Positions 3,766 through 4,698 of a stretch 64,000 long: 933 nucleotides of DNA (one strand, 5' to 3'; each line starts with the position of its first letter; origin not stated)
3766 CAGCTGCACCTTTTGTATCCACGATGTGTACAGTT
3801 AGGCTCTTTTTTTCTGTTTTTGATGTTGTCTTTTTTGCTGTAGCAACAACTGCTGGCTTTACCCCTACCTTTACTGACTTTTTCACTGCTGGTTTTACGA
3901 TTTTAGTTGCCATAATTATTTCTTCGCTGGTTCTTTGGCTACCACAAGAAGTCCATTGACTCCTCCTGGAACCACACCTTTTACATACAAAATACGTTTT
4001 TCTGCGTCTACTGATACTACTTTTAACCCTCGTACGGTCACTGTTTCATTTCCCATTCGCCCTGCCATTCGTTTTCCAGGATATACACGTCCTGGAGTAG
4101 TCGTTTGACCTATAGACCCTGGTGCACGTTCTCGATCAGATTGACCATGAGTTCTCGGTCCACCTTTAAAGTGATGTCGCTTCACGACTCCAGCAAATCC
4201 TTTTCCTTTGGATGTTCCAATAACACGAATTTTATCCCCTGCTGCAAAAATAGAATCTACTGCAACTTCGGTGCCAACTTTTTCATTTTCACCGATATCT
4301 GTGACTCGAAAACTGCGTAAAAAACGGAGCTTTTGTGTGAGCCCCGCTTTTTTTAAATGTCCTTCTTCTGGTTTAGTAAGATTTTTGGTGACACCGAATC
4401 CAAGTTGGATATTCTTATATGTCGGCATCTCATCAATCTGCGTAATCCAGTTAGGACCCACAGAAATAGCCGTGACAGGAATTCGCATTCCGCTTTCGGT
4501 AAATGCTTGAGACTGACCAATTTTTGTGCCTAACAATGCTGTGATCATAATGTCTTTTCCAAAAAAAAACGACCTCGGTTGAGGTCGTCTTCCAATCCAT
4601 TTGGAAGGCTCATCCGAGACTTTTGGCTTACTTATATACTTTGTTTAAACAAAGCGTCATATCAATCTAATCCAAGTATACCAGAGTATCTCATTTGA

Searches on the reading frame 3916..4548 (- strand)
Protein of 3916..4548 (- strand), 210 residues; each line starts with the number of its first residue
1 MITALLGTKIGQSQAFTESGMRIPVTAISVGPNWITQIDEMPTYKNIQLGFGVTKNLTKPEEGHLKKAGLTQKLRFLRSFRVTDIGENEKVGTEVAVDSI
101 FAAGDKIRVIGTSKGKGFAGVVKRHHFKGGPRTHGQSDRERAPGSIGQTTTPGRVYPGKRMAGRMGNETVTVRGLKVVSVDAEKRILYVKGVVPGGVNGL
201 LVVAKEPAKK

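Call 7: find_related_loci(query=window:3916-4548:-, collection=genome_contigs, flank=3000)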
Query window:3916-4548:- (210 aa) in genome_contigs; peptide patterns used: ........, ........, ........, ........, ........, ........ (x = any residue, [..] = any of these).
600 stretches matched a pattern (row limit reached: there are more); 572 encode a relative of the query (tblastn E <= 1e-3); the best 80 are kept; 80 distinct loci.
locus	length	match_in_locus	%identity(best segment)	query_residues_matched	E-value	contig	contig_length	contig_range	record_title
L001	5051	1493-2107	74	1-205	4e-97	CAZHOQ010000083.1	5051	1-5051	MAG TPA_asm: uncultured Gammaproteobacteria bacterium isolate SRP093185_co1_203 genome assembly, contig: NODE_12557_leng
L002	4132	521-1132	57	2-205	1e-67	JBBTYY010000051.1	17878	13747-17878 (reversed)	MAG: Patescibacteria group bacterium isolate H52-bin050_1 H52_bin050_1_000000000051, whole genome shotgun sequence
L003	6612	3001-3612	54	1-205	6e-67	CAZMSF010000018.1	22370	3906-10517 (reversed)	MAG TPA_asm: uncultured Gammaproteobacteria bacterium isolate SRP135725_co1_372 genome assembly, contig: NODE_2841_lengt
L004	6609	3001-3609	56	2-205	2e-66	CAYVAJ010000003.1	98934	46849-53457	MAG TPA_asm: uncultured Gammaproteobacteria bacterium isolate SRP144015_co1_62 genome assembly, contig: NODE_113_length_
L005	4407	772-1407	56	1-210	7e-66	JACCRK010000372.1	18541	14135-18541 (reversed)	MAG: Herpetosiphonaceae bacterium isolate MGR_bin20 SD2897-2912_k127_3191961, whole genome shotgun sequence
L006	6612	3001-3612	53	1-205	4e-65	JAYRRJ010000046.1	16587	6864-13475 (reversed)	MAG: Candidatus Levyibacteriota bacterium isolate XM1_ASGE3bin.27 k141_276190, whole genome shotgun sequence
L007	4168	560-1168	56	2-203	3e-65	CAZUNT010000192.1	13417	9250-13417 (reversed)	MAG TPA_asm: uncultured Caldilineaceae bacterium isolate binchicken_co7_199 genome assembly, contig: NODE_5770_length_13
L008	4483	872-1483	58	1-205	1e-64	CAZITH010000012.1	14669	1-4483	MAG TPA_asm: uncultured Gammaproteobacteria bacterium isolate SRP135725_co1_94 genome assembly, contig: NODE_5464_length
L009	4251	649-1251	54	2-205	1e-64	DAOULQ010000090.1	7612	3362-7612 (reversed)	MAG TPA_asm: Anaerolineae bacterium isolate W31_47 k127_983306, whole genome shotgun sequence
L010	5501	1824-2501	50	1-206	2e-63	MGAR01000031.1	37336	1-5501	MAG: Candidatus Roizmanbacteria bacterium RIFCSPLOWO2_01_FULL_41_22 rifcsplowo2_01_scaffold_4728, whole genome shotgun s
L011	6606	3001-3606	55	5-205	6e-63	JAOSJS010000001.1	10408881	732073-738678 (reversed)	MAG: Ardenticatenaceae bacterium isolate FR_9 contig_134_pilon, whole genome shotgun sequence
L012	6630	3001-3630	50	1-210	1e-62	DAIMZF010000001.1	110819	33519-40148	MAG TPA_asm: Aggregatilineales bacterium isolate CTOTU7321 NODE_103_length_110819_cov_9.732242, whole genome shotgun seq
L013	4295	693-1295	55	1-203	1e-62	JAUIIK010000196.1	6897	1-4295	MAG: Chloroflexia bacterium isolate Co_bin.259 NODE_62315_length_6897_cov_1.380502, whole genome shotgun sequence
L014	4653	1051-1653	54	2-205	8e-62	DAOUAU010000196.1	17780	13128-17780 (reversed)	MAG TPA_asm: Dehalococcoidales bacterium isolate H66_684 k113_110175, whole genome shotgun sequence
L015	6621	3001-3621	55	1-210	1e-61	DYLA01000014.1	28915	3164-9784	MAG TPA_asm: Anaerolinea sp. isolate SulCav_AS07-7_2_61_27 SulCav_AS07_7_1518_length_28915_cov_15_929453, whole genome s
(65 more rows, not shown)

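Call 12: find_homologous_proteins(query=window:3916-4548:-, max_evalue=1e-40)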
Query window:3916-4548:- (210 aa): 7248 proteins with E <= 1e-40 among 8000 candidates; the best 120 are listed.
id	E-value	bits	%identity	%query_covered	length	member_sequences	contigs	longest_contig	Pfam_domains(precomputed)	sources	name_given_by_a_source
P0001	4.1e-131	453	100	100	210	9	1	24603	PF00297.29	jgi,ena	-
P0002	1.1e-114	399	87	100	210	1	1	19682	PF00297.29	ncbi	-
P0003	9.8e-108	376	79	100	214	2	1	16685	PF00297.29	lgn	-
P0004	3.3e-106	371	80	100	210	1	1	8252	PF00297.29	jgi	jgi:large subunit ribosomal protein L3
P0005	1.2e-102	360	79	98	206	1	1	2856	PF00297.29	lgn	-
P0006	4.7e-102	358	77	100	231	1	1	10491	PF00297.29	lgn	-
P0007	3.9e-96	339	73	100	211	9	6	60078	PF00297.29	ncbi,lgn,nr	ncbi:50S ribosomal protein L3 [Candidatus Gottesmanbacteria bacterium]|nr:50S ribosomal protein L3 [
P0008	1.4e-95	337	73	100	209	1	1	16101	PF00297.29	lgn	-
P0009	3.4e-95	335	73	100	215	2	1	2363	PF00297.29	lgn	-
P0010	6.3e-95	335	71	100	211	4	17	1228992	PF00297.29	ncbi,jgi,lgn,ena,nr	ncbi:50S ribosomal protein L3 [Patescibacteria group bacterium]|nr:50S ribosomal protein L3 [Patesci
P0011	7.9e-95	334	72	100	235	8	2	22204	PF00297.29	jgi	-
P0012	1.3e-94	334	73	98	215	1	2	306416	PF00297.29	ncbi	-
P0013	1.9e-94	333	72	100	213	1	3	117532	PF00297.29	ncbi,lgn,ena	-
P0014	5.6e-94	331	71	98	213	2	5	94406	PF00297.29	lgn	-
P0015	7.2e-94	331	72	100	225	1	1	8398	PF00297.29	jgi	-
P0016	1.4e-93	330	72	100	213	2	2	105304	PF00297.29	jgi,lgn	-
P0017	2.0e-93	330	71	100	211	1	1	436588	PF00297.29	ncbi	-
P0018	3.5e-93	329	71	100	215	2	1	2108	PF00297.29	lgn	-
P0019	3.9e-93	329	73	98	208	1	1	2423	PF00297.29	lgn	-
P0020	4.3e-93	329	72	100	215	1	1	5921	PF00297.29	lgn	-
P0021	1.2e-92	327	71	100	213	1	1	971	PF00297.29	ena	-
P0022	1.7e-92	327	72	100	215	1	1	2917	PF00297.29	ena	-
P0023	1.8e-92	327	73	98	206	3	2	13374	PF00297.29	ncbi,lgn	-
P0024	2.1e-92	326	71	99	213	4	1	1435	PF00297.29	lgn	-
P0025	2.8e-92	326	72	100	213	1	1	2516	PF00297.29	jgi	-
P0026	1.7e-91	323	70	100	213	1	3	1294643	PF00297.29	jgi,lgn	jgi:large subunit ribosomal protein L3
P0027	2.0e-91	323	71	100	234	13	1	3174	PF00297.29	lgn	-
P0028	2.1e-91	323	70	100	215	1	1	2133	PF00297.29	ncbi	-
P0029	3.4e-91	322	71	100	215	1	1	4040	PF00297.29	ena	-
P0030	3.5e-91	322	70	100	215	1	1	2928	PF00297.29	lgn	-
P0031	7.7e-91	321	71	100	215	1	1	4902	PF00297.29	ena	-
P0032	3.1e-90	319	71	100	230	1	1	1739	PF00297.29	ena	-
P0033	6.7e-90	318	71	98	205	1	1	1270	PF00297.29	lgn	-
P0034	1.5e-89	317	68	97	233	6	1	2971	PF00297.29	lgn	-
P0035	1.9e-89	317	71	100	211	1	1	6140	PF00297.29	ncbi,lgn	-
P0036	2.3e-89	316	69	100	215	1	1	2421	PF00297.29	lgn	-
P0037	4.2e-89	316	70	98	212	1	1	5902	PF00297.29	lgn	-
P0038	4.8e-89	315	71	100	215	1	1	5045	PF00297.29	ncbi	-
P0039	5.8e-89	315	70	98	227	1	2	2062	PF00297.29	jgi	-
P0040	9.1e-89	314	70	99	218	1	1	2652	PF00297.29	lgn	-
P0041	1.2e-88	314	68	100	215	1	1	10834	PF00297.29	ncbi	-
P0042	1.6e-88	314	71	98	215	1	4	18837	PF00297.29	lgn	-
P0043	1.8e-88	314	70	100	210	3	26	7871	PF00297.29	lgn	-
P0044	2.6e-88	313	71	98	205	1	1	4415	PF00297.29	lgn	-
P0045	3.2e-88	313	70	98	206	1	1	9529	PF00297.29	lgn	-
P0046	3.9e-88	312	69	98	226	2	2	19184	PF00297.29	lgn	-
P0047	7.3e-88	312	69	98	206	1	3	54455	PF00297.29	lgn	-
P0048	4.3e-87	309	68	100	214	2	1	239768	PF00297.29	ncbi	ncbi:MAG: 50S ribosomal protein L3 [Patescibacteria group bacterium]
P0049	4.7e-87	309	68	100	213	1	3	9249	PF00297.29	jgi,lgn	jgi:large subunit ribosomal protein L3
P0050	7.6e-87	308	68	98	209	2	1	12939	PF00297.29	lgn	-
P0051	1.3e-86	307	70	98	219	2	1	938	PF00297.29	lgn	-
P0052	1.4e-86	307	68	98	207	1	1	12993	PF00297.29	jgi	jgi:large subunit ribosomal protein L3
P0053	2.2e-86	307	68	99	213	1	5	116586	PF00297.29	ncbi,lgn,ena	-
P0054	2.4e-86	307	67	98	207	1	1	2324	PF00297.29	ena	-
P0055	2.5e-86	307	69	98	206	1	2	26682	PF00297.29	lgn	-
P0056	3.7e-86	306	69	100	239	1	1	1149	PF00297.29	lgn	-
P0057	3.7e-86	306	69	99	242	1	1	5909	PF00297.29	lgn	-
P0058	4.0e-86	306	69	98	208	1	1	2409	PF00297.29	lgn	-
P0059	4.0e-86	306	65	100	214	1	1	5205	PF00297.29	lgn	-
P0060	4.7e-86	306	69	98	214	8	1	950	PF00297.29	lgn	-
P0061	4.7e-86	306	66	98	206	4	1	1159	PF00297.29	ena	-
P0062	7.3e-86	305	69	96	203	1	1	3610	PF00297.29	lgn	-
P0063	7.9e-86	305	69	98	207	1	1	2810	PF00297.29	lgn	-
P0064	1.9e-85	304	67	98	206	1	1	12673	PF00297.29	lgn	-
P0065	2.1e-85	303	70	96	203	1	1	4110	PF00297.29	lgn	-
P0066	2.1e-85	303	64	98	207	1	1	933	PF00297.29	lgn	-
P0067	2.9e-85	303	66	100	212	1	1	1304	PF00297.29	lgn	-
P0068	3.1e-85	303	69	99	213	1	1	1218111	PF00297.29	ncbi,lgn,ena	-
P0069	4.1e-85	303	69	98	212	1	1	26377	PF00297.29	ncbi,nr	ncbi:50S ribosomal protein L3 [Candidatus Gottesmanbacteria bacterium]|nr:50S ribosomal protein L3 [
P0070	5.2e-85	302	67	98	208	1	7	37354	PF00297.29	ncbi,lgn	-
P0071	6.1e-85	302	69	97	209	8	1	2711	PF00297.29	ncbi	-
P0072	6.2e-85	302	65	100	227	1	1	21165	PF00297.29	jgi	jgi:large subunit ribosomal protein L3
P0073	7.0e-85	302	70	98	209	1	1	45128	PF00297.29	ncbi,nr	ncbi:50S ribosomal protein L3 [Candidatus Gottesmanbacteria bacterium]|nr:50S ribosomal protein L3 [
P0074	7.4e-85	302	66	98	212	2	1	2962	PF00297.29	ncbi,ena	-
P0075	8.4e-85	302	69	97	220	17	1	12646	PF00297.29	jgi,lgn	jgi:large subunit ribosomal protein L3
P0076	9.2e-85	301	67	98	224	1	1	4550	PF00297.29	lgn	-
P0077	1.5e-84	301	67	98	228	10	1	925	PF00297.29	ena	-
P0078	1.9e-84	300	67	99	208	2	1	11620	PF00297.29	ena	-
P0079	2.1e-84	300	68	97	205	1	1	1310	PF00297.29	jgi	jgi:large subunit ribosomal protein L3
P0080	3.4e-84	300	67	100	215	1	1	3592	PF00297.29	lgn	-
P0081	5.0e-84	299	67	98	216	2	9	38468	PF00297.29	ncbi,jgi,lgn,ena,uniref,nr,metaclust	ncbi:50S ribosomal protein L3 [Candidatus Gottesmanbacteria bacterium RIFCSPLOWO2_01_FULL_49_10]|uni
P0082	5.6e-84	299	65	98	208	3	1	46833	PF00297.29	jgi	-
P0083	6.2e-84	299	65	98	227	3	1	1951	PF00297.29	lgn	-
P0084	7.1e-84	299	67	98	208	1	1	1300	PF00297.29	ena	-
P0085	7.1e-84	298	67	100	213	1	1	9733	PF00297.29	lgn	-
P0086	7.6e-84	298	68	100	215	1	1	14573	PF00297.29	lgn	-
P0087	8.2e-84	298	66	100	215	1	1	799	PF00297.29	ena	-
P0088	1.0e-83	298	65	100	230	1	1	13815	PF00297.29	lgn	-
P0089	1.1e-83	298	67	99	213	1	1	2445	PF00297.29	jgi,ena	-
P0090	1.1e-83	298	66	98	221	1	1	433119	PF00297.29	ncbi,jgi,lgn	-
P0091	1.4e-83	297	66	98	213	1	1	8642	PF00297.29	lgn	-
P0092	1.4e-83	297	67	98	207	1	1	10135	PF00297.29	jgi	jgi:large subunit ribosomal protein L3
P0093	1.6e-83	297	68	98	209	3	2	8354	PF00297.29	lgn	-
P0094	1.7e-83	297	67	97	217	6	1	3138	PF00297.29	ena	-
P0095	2.1e-83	297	68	98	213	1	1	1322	PF00297.29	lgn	-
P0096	2.5e-83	297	67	98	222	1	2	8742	PF00297.29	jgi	jgi:large subunit ribosomal protein L3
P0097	2.8e-83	297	67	100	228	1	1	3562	PF00297.29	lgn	-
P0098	3.2e-83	296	68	97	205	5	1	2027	PF00297.29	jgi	-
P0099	3.5e-83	296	68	98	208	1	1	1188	PF00297.29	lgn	-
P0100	3.7e-83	296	67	98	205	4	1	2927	PF00297.29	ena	-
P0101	4.3e-83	296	69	98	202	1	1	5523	PF00297.29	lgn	-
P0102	4.9e-83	296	69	99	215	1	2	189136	PF00297.29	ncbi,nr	ncbi:50S ribosomal protein L3 [Candidatus Gottesmanbacteria bacterium]|nr:50S ribosomal protein L3 [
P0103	5.1e-83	296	68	100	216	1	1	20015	PF00297.29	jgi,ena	-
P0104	5.5e-83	296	68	98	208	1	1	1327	PF00297.29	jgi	-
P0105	1.0e-82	295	67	98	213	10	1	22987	PF00297.29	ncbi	ncbi:MAG: 50S ribosomal protein L3 [Patescibacteria group bacterium]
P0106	1.2e-82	295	66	100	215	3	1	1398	PF00297.29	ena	-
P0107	1.2e-82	294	68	98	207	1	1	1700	PF00297.29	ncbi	-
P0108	1.8e-82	294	67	98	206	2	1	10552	PF00297.29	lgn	-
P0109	1.9e-82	294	67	100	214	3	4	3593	PF00297.29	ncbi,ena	-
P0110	1.9e-82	294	67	98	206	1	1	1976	PF00297.29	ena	-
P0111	2.2e-82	294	68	92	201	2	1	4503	PF00297.29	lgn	-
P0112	2.7e-82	293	67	98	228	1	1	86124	PF00297.29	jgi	jgi:large subunit ribosomal protein L3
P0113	3.3e-82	293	67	98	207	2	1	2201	PF00297.29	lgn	-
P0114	3.3e-82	293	65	98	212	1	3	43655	PF00297.29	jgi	jgi:large subunit ribosomal protein L3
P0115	3.4e-82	293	68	98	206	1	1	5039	PF00297.29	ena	-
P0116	3.8e-82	293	67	98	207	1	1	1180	PF00297.29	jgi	jgi:large subunit ribosomal protein L3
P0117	4.6e-82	293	68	98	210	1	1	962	PF00297.29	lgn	-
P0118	5.4e-82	292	66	98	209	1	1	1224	PF00297.29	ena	-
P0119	5.7e-82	292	67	98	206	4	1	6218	PF00297.29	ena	-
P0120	6.0e-82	292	67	98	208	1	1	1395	PF00297.29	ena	-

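Call 43: find_encoding_contigs(protein=P0001, flank=10000, max_places=3)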
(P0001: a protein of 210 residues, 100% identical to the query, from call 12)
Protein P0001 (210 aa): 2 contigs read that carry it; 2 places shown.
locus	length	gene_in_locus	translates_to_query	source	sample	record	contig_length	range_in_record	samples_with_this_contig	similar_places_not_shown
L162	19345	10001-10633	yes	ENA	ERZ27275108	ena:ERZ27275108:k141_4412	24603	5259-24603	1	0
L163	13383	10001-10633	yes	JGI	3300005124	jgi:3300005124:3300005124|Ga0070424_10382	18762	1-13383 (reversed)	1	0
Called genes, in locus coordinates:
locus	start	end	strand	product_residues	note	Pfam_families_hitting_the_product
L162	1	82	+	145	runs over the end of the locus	PF00164:Ribosom_S12_S23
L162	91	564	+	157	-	PF00177:Ribosomal_S7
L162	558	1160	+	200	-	PF00730:HhH-GPD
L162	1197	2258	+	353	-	-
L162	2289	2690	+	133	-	-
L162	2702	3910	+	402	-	PF22807:TrAA12, PF23500:DUF7133 (weak), PF07995:GSDH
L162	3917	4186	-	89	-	-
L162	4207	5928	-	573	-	PF02683:DsbD_TM, PF13386:DsbD_2 (weak), PF00578:AhpC-TSA, PF08534:Redoxin, PF13905:Thioredoxin_8 (weak), PF17991:Thioredoxin_10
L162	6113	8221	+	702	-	PF00009:GTP_EFTU, PF22042:EF-G_D2, PF03144:GTP_EFTU_D2, PF14492:EFG_III, PF16658:RF3_C (weak), PF03764:EFG_IV, PF00679:EFG_C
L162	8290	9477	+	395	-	PF00009:GTP_EFTU, PF03144:GTP_EFTU_D2, PF03143:GTP_EFTU_D3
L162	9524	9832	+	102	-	PF00338:Ribosomal_S10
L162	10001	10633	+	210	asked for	PF00297:Ribosomal_L3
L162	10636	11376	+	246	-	PF00573:Ribosomal_L4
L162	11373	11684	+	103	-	PF00276:Ribosomal_L23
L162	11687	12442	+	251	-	PF00181:Ribosomal_L2_N, PF03947:Ribosomal_L2_C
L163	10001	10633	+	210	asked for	PF00297:Ribosomal_L3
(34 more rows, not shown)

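Call 44: find_encoding_contigs(protein=P0010, flank=10000, max_places=2)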
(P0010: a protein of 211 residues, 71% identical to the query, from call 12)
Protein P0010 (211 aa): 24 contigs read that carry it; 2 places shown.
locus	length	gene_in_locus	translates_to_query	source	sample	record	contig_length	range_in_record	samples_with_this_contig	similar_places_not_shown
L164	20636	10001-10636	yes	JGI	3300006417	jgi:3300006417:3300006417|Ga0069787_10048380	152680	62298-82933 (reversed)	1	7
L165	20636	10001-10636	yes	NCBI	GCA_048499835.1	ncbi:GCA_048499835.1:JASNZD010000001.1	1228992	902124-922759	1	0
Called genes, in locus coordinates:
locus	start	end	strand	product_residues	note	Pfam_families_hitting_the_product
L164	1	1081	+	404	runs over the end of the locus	PF22807:TrAA12, PF23500:DUF7133, PF07995:GSDH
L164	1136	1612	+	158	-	-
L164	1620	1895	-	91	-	-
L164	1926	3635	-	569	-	PF02683:DsbD_TM, PF00578:AhpC-TSA, PF08534:Redoxin, PF13905:Thioredoxin_8 (weak), PF17991:Thioredoxin_10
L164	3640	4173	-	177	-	PF00085:Thioredoxin, PF13098:Thioredoxin_2 (faint)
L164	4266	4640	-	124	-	PF01757:Acyl_transf_3 (weak)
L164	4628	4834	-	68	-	PF01381:HTH_3, PF12844:HTH_19, PF13560:HTH_31 (weak)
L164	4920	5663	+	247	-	PF00376:MerR, PF13411:MerR_1, PF07739:TipAS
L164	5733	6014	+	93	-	PF11731:Cdd1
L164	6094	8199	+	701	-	PF00009:GTP_EFTU, PF22042:EF-G_D2, PF03144:GTP_EFTU_D2, PF14492:EFG_III, PF16658:RF3_C (faint), PF03764:EFG_IV, PF00679:EFG_C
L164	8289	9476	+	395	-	PF00009:GTP_EFTU, PF03144:GTP_EFTU_D2, PF03143:GTP_EFTU_D3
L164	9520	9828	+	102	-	PF00338:Ribosomal_S10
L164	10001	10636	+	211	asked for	PF00297:Ribosomal_L3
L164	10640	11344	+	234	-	PF00573:Ribosomal_L4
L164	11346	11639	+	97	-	PF00276:Ribosomal_L23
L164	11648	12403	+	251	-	PF00181:Ribosomal_L2_N, PF03947:Ribosomal_L2_C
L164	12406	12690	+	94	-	PF00203:Ribosomal_S19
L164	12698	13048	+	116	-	PF00237:Ribosomal_L22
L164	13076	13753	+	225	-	PF07650:KH_2, PF05316:VAR1 (weak), PF00189:Ribosomal_S3_C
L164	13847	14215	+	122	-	PF00252:Ribosomal_L16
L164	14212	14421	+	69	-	-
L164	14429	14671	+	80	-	PF00366:Ribosomal_S17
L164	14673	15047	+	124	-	PF00238:Ribosomal_L14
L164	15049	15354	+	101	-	PF00467:KOW (weak), PF17136:ribosomal_L24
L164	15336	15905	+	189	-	PF00281:Ribosomal_L5, PF00673:Ribosomal_L5_C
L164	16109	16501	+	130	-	PF00410:Ribosomal_S8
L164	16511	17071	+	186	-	PF00347:Ribosomal_L6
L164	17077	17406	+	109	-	PF00861:Ribosomal_L18p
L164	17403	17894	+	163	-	PF00333:Ribosomal_S5, PF03719:Ribosomal_S5_C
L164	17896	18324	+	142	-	PF00828:Ribosomal_L27A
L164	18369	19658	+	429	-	PF00344:SecY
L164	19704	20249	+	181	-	PF00406:ADK, PF02223:Thymidylate_kin (faint), PF13207:AAA_17, PF13238:AAA_18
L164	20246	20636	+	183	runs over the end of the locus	PF13207:AAA_17 (weak), PF13238:AAA_18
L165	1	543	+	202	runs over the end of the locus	PF00730:HhH-GPD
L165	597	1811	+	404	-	PF22807:TrAA12, PF23500:DUF7133, PF07995:GSDH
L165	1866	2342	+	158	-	-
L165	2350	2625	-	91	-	-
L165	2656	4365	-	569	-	PF02683:DsbD_TM, PF00578:AhpC-TSA, PF08534:Redoxin, PF13905:Thioredoxin_8 (weak), PF17991:Thioredoxin_10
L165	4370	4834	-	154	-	PF00085:Thioredoxin, PF08534:Redoxin (faint), PF13098:Thioredoxin_2 (weak)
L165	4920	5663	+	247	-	PF00376:MerR, PF13411:MerR_1, PF07739:TipAS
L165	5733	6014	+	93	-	PF11731:Cdd1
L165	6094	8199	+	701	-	PF00009:GTP_EFTU, PF22042:EF-G_D2, PF03144:GTP_EFTU_D2, PF14492:EFG_III, PF16658:RF3_C (faint), PF03764:EFG_IV, PF00679:EFG_C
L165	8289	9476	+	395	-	PF00009:GTP_EFTU, PF03144:GTP_EFTU_D2, PF03143:GTP_EFTU_D3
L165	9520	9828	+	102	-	PF00338:Ribosomal_S10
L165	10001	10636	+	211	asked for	PF00297:Ribosomal_L3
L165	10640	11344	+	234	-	PF00573:Ribosomal_L4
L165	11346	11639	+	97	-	PF00276:Ribosomal_L23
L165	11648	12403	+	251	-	PF00181:Ribosomal_L2_N, PF03947:Ribosomal_L2_C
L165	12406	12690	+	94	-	PF00203:Ribosomal_S19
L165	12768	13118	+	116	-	PF00237:Ribosomal_L22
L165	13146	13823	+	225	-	PF07650:KH_2, PF05316:VAR1 (weak), PF00189:Ribosomal_S3_C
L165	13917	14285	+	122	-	PF00252:Ribosomal_L16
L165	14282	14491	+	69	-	-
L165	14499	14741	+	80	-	PF00366:Ribosomal_S17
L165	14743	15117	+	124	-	PF00238:Ribosomal_L14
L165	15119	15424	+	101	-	PF00467:KOW (weak), PF17136:ribosomal_L24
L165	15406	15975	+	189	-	PF00281:Ribosomal_L5, PF00673:Ribosomal_L5_C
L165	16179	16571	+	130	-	PF00410:Ribosomal_S8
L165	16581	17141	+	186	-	PF00347:Ribosomal_L6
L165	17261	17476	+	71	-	PF00861:Ribosomal_L18p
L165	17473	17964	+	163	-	PF00333:Ribosomal_S5, PF03719:Ribosomal_S5_C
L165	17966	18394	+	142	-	PF00828:Ribosomal_L27A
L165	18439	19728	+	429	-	PF00344:SecY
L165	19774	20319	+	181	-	PF00406:ADK, PF02223:Thymidylate_kin (faint), PF13207:AAA_17, PF13238:AAA_18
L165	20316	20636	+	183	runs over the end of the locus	PF13207:AAA_17 (weak), PF13238:AAA_18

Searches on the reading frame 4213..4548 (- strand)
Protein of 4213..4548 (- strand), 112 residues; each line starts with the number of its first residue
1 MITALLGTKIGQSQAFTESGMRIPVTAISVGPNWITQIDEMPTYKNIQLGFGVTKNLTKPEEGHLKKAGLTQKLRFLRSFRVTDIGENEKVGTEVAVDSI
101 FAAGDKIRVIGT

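Call 16: find_related_loci(query=A1, collection=metagenome_contigs, flank=2500)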
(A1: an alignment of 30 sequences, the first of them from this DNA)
Query A1 (112 aa) in metagenome_contigs; peptide patterns used: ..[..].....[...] (x = any residue, [..] = any of these).
174 stretches matched a pattern; 145 encode a relative of the query (tblastn E <= 1e-3); the best 80 are kept; 80 distinct loci.
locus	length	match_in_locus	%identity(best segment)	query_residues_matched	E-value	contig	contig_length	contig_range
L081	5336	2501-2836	68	1-112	8e-49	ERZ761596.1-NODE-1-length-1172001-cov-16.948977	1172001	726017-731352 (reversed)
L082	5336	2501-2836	66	1-112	3e-48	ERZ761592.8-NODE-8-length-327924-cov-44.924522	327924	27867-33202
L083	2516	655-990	67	1-112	7e-47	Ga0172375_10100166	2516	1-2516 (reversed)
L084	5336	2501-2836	67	1-112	3e-47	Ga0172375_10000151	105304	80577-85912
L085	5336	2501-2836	67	1-112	3e-46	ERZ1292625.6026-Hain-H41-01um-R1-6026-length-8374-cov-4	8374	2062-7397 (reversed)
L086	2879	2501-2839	65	1-112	6e-46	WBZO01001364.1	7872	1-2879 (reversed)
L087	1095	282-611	59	2-111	2e-45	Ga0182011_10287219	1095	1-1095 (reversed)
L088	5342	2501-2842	61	1-112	2e-43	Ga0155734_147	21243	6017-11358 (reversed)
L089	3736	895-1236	61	1-112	2e-43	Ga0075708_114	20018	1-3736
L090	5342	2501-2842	61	1-111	3e-42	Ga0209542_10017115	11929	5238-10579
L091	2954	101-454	61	1-112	8e-42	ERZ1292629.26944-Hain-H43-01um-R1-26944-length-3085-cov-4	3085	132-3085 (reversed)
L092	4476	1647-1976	60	2-111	4e-41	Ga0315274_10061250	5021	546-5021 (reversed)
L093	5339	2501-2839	58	1-111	4e-41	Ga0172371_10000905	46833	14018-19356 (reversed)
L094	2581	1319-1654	57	1-112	8e-41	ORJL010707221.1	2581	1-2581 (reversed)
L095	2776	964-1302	58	1-111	3e-40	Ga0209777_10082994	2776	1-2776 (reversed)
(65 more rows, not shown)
